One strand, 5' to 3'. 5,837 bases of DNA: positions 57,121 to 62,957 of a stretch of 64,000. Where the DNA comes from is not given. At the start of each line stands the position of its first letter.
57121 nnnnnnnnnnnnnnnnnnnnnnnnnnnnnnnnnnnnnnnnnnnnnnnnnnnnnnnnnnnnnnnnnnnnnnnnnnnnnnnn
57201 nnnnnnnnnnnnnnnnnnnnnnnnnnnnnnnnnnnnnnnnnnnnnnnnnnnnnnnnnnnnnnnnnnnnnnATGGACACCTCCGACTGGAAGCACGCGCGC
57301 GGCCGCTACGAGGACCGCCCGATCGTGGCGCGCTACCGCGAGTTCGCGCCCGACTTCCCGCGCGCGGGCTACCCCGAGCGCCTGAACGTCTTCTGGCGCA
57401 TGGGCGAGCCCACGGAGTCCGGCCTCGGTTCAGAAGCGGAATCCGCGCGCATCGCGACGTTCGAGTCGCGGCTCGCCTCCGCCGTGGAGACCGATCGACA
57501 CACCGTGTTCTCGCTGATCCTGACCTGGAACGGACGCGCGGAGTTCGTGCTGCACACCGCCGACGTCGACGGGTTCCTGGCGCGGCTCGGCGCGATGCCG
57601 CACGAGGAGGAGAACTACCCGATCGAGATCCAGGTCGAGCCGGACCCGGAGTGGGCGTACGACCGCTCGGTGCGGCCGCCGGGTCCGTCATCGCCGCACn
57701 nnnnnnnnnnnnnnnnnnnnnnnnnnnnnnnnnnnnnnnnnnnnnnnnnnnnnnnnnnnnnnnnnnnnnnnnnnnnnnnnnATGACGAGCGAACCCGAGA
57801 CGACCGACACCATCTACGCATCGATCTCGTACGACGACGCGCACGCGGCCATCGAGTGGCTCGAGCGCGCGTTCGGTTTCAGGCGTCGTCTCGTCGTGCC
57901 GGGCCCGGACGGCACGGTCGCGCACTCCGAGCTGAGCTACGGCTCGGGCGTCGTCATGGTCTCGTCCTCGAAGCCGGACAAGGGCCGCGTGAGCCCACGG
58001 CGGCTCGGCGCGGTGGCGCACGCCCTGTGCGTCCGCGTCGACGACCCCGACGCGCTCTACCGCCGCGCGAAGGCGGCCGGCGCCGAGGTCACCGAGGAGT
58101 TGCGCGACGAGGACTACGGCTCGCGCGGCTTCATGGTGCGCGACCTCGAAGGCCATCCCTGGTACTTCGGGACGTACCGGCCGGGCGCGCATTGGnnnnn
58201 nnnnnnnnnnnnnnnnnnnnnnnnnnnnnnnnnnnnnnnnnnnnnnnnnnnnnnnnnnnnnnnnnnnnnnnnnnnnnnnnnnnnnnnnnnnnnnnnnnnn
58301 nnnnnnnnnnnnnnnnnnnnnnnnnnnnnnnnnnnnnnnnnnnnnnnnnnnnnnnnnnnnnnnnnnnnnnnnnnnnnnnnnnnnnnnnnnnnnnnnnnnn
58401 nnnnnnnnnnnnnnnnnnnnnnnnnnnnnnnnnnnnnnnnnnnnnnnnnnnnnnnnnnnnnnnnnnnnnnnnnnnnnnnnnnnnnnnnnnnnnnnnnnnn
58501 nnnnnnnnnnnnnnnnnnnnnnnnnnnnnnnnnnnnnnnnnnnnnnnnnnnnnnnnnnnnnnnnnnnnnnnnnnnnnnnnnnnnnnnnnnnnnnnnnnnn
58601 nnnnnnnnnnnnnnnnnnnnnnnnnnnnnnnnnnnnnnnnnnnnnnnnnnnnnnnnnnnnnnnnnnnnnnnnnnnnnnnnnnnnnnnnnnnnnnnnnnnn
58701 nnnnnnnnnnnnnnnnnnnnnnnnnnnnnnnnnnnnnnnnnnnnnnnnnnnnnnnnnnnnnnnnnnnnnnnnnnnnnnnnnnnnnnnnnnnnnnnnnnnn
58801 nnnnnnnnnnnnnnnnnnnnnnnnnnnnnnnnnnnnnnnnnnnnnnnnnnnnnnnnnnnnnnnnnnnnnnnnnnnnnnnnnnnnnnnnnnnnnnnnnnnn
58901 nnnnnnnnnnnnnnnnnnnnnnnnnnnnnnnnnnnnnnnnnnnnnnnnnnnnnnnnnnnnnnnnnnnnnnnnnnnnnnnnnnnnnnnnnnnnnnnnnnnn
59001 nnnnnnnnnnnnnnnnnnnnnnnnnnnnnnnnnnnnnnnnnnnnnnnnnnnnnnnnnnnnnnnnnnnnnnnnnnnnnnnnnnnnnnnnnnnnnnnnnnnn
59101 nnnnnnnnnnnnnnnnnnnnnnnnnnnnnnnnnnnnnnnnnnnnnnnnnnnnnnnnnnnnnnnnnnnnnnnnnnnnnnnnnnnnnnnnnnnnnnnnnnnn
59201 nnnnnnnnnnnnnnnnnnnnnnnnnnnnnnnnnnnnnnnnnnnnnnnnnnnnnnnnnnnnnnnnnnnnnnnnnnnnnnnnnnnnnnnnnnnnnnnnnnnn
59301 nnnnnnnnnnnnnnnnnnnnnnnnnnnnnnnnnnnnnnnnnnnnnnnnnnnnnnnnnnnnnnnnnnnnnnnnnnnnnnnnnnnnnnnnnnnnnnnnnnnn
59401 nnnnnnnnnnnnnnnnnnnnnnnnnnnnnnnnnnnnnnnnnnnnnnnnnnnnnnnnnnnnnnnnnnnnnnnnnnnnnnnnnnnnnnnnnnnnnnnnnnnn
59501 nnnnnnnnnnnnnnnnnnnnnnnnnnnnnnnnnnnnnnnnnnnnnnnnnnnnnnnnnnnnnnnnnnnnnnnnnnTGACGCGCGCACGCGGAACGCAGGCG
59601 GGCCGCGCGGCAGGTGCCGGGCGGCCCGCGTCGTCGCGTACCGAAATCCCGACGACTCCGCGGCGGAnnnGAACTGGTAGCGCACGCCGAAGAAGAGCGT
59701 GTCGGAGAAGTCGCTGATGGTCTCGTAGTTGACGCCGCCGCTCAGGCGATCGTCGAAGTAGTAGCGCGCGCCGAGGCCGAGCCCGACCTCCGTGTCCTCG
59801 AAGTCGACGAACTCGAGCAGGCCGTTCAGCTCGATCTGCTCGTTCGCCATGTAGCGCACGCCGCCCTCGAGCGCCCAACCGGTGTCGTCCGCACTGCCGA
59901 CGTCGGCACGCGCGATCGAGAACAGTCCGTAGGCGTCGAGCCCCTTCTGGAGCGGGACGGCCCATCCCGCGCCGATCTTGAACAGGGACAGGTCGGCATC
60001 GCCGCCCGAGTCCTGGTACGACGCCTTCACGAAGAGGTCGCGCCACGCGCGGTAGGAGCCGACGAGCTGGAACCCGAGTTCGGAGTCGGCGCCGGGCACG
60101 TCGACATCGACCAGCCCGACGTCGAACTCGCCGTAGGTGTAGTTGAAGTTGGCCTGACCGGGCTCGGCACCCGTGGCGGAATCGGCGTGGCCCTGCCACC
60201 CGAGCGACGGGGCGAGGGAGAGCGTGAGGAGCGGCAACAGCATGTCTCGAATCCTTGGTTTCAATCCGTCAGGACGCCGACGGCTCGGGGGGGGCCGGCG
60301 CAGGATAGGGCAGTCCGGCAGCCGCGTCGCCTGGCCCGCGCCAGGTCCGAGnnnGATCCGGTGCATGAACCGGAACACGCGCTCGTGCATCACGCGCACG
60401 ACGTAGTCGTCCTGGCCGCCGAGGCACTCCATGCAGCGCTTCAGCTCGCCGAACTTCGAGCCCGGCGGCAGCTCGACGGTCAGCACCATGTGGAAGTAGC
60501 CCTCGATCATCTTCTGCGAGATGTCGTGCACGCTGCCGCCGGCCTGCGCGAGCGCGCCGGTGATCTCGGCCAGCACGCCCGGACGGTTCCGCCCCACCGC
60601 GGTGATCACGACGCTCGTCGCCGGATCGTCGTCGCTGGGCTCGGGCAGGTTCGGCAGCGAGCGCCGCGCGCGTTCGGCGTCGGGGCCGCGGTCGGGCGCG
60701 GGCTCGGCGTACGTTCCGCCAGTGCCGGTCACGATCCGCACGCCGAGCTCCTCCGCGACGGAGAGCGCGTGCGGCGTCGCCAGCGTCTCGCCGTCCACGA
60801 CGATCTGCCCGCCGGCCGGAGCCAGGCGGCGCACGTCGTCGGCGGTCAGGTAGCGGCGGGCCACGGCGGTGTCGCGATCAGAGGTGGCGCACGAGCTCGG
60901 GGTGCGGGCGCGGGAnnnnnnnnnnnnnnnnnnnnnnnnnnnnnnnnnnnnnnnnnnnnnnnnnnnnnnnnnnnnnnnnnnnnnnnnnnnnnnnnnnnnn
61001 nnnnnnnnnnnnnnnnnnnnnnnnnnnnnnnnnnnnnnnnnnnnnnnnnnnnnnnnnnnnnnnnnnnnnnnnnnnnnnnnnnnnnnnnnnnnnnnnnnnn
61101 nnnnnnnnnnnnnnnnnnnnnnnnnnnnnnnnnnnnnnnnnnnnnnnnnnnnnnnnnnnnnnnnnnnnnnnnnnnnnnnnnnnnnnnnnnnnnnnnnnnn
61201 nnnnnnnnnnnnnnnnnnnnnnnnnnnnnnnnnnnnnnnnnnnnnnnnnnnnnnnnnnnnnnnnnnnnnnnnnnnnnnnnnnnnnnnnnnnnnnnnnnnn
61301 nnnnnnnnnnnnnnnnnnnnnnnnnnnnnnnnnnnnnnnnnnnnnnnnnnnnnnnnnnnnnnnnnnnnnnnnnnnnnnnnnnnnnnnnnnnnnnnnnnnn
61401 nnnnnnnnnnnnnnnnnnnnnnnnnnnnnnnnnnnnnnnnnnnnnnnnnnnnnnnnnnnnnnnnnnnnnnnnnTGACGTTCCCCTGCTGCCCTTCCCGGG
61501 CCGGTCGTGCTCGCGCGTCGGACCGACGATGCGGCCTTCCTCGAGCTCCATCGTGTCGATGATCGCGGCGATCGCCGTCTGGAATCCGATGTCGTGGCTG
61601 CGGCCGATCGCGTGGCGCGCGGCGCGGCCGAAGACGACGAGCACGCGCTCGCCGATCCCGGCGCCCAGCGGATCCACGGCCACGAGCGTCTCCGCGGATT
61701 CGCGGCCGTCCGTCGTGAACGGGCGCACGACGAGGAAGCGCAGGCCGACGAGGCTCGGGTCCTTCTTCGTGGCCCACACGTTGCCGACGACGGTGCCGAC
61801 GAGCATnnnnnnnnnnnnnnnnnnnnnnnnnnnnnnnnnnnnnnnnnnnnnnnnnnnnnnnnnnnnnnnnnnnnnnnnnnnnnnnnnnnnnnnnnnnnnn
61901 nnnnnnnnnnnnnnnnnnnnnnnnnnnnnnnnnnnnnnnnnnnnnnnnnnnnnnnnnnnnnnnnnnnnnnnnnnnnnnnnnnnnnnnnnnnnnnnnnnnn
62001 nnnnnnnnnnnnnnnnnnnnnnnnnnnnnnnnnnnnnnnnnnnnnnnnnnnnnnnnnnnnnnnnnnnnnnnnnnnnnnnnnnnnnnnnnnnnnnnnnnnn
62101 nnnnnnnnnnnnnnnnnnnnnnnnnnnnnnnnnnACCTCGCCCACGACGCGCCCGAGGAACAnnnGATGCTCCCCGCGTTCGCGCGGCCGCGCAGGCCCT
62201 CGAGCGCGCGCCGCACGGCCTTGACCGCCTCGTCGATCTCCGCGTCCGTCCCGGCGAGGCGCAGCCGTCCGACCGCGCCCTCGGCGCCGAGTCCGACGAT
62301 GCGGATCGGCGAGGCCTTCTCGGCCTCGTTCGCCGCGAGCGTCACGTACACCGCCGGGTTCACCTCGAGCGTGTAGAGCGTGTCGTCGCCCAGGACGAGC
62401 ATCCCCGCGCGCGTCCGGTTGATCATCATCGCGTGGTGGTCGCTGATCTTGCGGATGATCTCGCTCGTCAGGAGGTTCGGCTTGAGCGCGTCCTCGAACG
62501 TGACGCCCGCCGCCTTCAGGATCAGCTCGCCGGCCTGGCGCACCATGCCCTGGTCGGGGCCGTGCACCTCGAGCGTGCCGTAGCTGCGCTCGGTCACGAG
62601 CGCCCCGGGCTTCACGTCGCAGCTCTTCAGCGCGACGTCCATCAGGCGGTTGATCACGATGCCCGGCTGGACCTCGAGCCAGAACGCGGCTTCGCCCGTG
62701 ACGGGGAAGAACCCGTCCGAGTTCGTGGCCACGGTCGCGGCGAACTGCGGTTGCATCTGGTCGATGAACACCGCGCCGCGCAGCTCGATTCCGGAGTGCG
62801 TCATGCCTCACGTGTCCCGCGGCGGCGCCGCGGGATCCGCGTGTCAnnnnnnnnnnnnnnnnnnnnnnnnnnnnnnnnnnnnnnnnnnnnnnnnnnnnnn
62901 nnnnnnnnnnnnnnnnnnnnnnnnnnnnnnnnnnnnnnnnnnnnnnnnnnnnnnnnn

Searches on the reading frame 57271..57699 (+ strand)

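Call 20: search_protein_families(library=pfam, proteins=[window:57271-57699:+], max_evalue=0.01)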
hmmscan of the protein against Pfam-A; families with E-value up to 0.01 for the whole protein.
window:57271-57699:+ (143 aa): 1 family
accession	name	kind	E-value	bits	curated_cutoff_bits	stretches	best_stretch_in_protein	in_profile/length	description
PF05117.17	DUF695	-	5.7e-19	69.2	23.1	1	5-130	2-128/134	Family of unknown function (DUF695)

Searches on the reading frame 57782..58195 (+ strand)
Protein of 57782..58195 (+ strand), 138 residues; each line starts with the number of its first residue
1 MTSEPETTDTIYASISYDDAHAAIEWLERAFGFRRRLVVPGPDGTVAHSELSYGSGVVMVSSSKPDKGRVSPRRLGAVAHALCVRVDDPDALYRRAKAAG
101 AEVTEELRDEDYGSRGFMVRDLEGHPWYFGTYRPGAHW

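Call 20: search_protein_families(library=pfam, proteins=[window:57782-58195:+], max_evalue=0.01)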
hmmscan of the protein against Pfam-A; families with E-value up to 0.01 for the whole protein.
window:57782-58195:+ (138 aa): 3 families
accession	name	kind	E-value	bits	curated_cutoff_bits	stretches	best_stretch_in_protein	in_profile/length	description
PF00903.31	Glyoxalase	-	4.4e-15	56.6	20.6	1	14-127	6-119/121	Glyoxalase/Bleomycin resistance protein/Dioxygenase superfamily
PF13669.12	Glyoxalase_4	-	1.4e-06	29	27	1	18-108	8-99/109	Glyoxalase/Bleomycin resistance protein/Dioxygenase superfamily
PF18029.7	Glyoxalase_6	-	8.3e-05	23.6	23.6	1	19-126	8-102/106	Glyoxalase-like domain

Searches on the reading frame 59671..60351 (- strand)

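Call 69: search_protein_families(library=pfam, proteins=[window:59671-60351:-], max_evalue=0.001)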
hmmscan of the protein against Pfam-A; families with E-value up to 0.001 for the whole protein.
window:59671-60351:- (227 aa): 1 family
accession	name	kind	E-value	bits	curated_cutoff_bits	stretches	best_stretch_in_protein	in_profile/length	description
PF13505.12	OMP_b-brl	-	1.4e-07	32.3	28.7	1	66-184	16-155/175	Outer membrane protein beta-barrel domain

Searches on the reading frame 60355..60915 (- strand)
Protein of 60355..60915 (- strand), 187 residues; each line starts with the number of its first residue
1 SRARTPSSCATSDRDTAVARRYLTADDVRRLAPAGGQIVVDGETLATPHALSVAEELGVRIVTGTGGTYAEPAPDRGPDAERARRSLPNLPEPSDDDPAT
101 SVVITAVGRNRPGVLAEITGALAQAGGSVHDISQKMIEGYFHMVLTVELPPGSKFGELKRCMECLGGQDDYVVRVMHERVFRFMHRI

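Call 69: search_protein_families(library=pfam, proteins=[window:60355-60915:-], max_evalue=0.001)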
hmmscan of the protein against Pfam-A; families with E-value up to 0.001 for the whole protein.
window:60355-60915:- (187 aa): 3 families
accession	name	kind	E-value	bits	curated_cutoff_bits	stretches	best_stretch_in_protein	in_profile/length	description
PF13740.12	ACT_6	-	3.6e-12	46.4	23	1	102-160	3-60/76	ACT domain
PF01842.31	ACT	-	3.9e-08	33.4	27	1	103-139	2-38/66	ACT domain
PF13291.12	ACT_4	-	3.1e-05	25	27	1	102-149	7-56/80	ACT domain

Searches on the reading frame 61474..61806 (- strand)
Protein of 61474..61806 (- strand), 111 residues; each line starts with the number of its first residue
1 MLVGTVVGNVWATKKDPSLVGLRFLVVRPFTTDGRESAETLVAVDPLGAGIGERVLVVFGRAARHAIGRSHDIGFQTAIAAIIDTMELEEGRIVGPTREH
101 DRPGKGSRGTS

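Call 69: search_protein_families(library=pfam, proteins=[window:61474-61806:-], max_evalue=0.001)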
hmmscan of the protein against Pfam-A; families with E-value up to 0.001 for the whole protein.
window:61474-61806:- (111 aa): 1 family
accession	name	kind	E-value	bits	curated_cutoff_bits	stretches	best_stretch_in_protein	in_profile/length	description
PF03319.19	EutN_CcmL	-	1.5e-25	90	25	1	1-84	1-83/83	Ethanolamine utilisation protein EutN/carboxysome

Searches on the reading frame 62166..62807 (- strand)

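Call 69: search_protein_families(library=pfam, proteins=[window:62166-62807:-], max_evalue=0.001)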
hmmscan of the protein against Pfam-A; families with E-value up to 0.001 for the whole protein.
window:62166-62807:- (214 aa): 1 family
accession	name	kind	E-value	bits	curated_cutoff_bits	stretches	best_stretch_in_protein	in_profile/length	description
PF00936.24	BMC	-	0.00015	22.1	24.5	0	147-202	5-61/75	BMC domain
